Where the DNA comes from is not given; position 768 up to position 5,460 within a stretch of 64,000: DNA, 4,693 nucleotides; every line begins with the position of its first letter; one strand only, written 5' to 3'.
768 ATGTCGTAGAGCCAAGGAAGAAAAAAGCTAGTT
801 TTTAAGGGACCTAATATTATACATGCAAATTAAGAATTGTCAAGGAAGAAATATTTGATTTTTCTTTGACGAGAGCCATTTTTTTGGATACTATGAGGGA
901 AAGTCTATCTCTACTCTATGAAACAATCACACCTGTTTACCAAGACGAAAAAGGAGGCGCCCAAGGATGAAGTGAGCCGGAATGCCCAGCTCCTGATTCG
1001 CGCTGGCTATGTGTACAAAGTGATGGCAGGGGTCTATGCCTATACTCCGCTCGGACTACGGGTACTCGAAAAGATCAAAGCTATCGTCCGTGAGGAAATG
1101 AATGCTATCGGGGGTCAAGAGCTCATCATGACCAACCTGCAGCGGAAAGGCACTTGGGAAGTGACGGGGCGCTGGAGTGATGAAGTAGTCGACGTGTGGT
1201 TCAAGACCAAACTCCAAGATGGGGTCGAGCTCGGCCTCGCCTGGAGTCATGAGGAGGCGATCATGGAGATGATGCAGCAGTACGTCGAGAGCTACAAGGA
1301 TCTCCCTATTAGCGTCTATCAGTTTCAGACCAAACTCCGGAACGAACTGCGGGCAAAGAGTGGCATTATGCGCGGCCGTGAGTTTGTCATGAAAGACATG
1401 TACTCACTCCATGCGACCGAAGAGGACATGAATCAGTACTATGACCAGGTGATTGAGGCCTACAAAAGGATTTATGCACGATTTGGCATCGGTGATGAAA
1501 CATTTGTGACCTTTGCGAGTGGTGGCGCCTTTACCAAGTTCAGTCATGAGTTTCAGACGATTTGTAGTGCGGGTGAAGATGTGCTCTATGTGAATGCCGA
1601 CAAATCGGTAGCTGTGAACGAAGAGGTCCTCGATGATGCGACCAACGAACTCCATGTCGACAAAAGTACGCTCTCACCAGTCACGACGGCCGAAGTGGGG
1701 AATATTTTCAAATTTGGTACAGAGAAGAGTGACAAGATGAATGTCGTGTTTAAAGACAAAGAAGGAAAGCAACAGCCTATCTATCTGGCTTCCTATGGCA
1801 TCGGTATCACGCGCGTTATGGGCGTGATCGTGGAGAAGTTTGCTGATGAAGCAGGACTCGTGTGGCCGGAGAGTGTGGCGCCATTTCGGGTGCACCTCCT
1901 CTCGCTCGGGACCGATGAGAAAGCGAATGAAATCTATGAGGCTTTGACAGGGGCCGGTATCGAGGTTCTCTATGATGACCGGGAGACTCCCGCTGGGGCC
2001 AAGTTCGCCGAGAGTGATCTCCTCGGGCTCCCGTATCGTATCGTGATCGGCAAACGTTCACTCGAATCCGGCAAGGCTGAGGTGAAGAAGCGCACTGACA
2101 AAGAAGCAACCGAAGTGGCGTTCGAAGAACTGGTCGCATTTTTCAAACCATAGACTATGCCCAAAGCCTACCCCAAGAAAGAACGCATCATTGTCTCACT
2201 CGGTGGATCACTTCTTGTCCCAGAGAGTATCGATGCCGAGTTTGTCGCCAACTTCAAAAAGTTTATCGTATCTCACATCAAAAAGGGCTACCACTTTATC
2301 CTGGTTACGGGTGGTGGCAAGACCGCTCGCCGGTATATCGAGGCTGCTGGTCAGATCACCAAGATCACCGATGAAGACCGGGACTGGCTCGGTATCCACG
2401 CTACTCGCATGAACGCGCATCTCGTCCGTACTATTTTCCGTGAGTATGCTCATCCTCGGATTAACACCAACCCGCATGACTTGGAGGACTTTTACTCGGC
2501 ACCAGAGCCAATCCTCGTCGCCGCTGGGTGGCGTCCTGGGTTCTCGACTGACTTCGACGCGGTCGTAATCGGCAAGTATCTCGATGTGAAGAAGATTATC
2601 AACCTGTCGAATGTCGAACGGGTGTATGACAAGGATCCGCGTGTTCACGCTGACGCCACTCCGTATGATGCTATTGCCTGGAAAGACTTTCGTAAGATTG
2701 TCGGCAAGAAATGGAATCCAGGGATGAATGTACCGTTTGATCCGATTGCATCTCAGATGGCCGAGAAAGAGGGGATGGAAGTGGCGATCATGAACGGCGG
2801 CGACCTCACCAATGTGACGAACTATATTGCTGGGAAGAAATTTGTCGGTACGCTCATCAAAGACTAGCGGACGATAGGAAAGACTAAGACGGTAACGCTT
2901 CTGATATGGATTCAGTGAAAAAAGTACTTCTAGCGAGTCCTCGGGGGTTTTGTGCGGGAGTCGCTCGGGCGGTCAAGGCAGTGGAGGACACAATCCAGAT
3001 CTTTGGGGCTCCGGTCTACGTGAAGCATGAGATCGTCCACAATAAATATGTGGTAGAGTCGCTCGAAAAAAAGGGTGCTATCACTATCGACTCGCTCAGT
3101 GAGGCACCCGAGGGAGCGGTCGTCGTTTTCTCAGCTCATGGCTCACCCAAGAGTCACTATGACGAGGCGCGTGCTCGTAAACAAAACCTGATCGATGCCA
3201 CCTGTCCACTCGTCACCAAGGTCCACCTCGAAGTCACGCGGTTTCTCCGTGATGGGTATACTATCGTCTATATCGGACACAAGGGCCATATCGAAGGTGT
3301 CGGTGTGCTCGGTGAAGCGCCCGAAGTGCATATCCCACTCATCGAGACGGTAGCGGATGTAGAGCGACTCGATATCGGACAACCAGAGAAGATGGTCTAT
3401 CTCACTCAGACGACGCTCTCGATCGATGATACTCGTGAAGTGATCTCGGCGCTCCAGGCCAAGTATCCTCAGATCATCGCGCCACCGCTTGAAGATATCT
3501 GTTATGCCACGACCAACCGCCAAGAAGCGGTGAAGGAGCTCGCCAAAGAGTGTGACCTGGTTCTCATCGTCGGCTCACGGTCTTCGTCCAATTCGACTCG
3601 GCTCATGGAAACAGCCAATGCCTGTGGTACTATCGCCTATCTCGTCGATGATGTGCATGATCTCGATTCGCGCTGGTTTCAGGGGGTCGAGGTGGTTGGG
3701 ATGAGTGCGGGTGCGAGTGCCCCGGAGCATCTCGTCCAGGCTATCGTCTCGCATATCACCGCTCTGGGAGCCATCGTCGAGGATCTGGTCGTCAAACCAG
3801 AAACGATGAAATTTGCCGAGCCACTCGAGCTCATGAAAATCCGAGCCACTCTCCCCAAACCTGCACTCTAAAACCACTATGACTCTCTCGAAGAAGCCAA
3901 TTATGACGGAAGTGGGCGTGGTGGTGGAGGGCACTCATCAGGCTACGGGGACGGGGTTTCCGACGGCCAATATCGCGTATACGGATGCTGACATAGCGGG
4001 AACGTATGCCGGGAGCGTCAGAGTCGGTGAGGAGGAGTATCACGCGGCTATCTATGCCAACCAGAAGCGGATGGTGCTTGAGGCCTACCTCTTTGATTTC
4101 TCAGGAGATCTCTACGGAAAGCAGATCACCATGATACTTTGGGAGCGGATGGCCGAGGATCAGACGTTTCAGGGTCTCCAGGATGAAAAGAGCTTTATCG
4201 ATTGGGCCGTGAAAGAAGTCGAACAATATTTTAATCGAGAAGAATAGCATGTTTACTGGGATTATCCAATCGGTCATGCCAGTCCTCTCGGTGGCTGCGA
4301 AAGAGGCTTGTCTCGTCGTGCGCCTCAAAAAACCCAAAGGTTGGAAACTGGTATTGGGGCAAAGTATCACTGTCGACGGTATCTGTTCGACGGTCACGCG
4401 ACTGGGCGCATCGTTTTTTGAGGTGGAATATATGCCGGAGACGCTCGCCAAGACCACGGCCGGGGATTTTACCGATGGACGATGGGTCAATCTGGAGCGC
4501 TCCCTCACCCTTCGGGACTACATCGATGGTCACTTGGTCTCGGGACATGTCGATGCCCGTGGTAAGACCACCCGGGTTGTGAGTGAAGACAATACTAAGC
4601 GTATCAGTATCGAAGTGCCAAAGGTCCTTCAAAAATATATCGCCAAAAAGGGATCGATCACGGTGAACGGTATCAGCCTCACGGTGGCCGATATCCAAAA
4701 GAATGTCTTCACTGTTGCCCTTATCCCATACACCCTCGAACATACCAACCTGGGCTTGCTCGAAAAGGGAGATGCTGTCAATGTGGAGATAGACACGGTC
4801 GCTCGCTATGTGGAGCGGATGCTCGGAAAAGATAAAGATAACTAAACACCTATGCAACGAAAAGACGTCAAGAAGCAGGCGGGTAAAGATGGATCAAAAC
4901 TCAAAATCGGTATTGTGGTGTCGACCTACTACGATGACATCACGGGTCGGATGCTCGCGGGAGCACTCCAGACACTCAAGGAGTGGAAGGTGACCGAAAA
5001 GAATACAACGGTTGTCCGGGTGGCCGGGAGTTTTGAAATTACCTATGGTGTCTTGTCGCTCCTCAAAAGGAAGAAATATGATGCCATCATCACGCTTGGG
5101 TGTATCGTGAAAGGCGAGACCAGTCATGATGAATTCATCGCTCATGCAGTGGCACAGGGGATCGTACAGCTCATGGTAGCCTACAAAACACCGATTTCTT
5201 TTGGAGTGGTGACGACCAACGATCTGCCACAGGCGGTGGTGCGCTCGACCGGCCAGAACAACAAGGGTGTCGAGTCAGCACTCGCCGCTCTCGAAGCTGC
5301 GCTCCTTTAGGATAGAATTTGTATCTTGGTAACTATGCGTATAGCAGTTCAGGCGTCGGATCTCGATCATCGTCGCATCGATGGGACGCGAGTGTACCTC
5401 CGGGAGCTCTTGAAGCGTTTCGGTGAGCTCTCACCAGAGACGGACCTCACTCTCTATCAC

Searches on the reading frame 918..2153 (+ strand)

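Call 8: search_protein_families(library=pfam, proteins=[window:918-2153:+], max_evalue=0.01)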
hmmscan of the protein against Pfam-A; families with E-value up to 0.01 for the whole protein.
window:918-2153:+ (411 aa): 2 families
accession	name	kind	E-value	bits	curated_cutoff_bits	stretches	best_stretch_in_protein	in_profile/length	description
PF00587.30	tRNA-synt_2b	-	3.1e-27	96.2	29.3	1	95-307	1-178/179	tRNA synthetase class II core domain (G, H, P, S and T)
PF03129.25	HGTP_anticodon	-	6.7e-20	71.5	21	1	333-410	15-92/94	Anticodon binding domain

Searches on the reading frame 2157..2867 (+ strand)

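Call 8: search_protein_families(library=pfam, proteins=[window:2157-2867:+], max_evalue=0.01)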
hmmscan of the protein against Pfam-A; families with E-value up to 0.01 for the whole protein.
window:2157-2867:+ (236 aa): 1 family
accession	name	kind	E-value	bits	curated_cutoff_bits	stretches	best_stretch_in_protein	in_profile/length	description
PF00696.33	AA_kinase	-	2.1e-28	100.1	24.9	1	10-213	2-234/234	Amino acid kinase family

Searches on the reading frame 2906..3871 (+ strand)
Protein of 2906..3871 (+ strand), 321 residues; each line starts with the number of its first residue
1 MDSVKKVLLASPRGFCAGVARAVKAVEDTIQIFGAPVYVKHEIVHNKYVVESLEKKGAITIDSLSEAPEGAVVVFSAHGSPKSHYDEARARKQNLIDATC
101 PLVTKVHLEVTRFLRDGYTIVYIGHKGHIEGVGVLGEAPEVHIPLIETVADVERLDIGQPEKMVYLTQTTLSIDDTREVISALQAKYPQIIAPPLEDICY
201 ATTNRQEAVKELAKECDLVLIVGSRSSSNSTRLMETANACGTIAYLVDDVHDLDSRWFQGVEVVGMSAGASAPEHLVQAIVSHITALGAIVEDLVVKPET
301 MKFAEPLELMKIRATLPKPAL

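Call 8: search_protein_families(library=pfam, proteins=[window:2906-3871:+], max_evalue=0.01)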
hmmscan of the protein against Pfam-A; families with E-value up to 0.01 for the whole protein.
window:2906-3871:+ (321 aa): 3 families
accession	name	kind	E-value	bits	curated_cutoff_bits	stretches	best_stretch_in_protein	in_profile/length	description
PF02401.23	LYTB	-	5.9e-90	301.6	24.5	1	7-284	1-266/267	LytB protein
PF13460.12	NAD_binding_10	-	0.0036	17.6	27.2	0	61-98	51-84/184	NAD(P)H-binding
PF00205.28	TPP_enzyme_M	-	0.0073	16.4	30.4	0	204-233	66-96/137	Thiamine pyrophosphate enzyme, central domain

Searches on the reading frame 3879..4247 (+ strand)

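Call 82: search_protein_families(library=pfam, proteins=[window:3879-4247:+], max_evalue=0.01)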
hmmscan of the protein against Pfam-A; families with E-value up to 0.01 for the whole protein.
window:3879-4247:+ (122 aa): 1 family
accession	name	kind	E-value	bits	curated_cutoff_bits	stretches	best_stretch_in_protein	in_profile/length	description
PF01687.23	Flavokinase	-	1.1e-16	61.6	19.6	1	13-117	9-123/124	Riboflavin kinase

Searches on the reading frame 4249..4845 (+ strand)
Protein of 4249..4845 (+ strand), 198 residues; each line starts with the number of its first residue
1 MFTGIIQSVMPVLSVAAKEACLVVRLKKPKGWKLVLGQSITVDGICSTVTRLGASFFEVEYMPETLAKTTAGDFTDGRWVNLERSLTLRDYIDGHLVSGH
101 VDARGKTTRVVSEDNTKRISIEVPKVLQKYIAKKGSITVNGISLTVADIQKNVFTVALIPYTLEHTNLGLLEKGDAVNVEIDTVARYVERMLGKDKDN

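Call 82: search_protein_families(library=pfam, proteins=[window:4249-4845:+], max_evalue=0.01)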
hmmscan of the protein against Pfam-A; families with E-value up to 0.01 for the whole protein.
window:4249-4845:+ (198 aa): 1 family
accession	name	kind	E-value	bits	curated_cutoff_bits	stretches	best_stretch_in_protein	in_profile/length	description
PF00677.23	Lum_binding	-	4.5e-46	155.2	27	2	98-182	1-86/86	Lumazine binding domain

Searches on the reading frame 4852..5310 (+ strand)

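Call 82: search_protein_families(library=pfam, proteins=[window:4852-5310:+], max_evalue=0.01)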
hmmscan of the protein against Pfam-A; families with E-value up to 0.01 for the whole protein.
window:4852-5310:+ (152 aa): 1 family
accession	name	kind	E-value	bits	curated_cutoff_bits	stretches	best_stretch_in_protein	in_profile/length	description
PF00885.24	DMRL_synthase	-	1.8e-44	151.4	26.7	1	17-151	2-136/139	6,7-dimethyl-8-ribityllumazine synthase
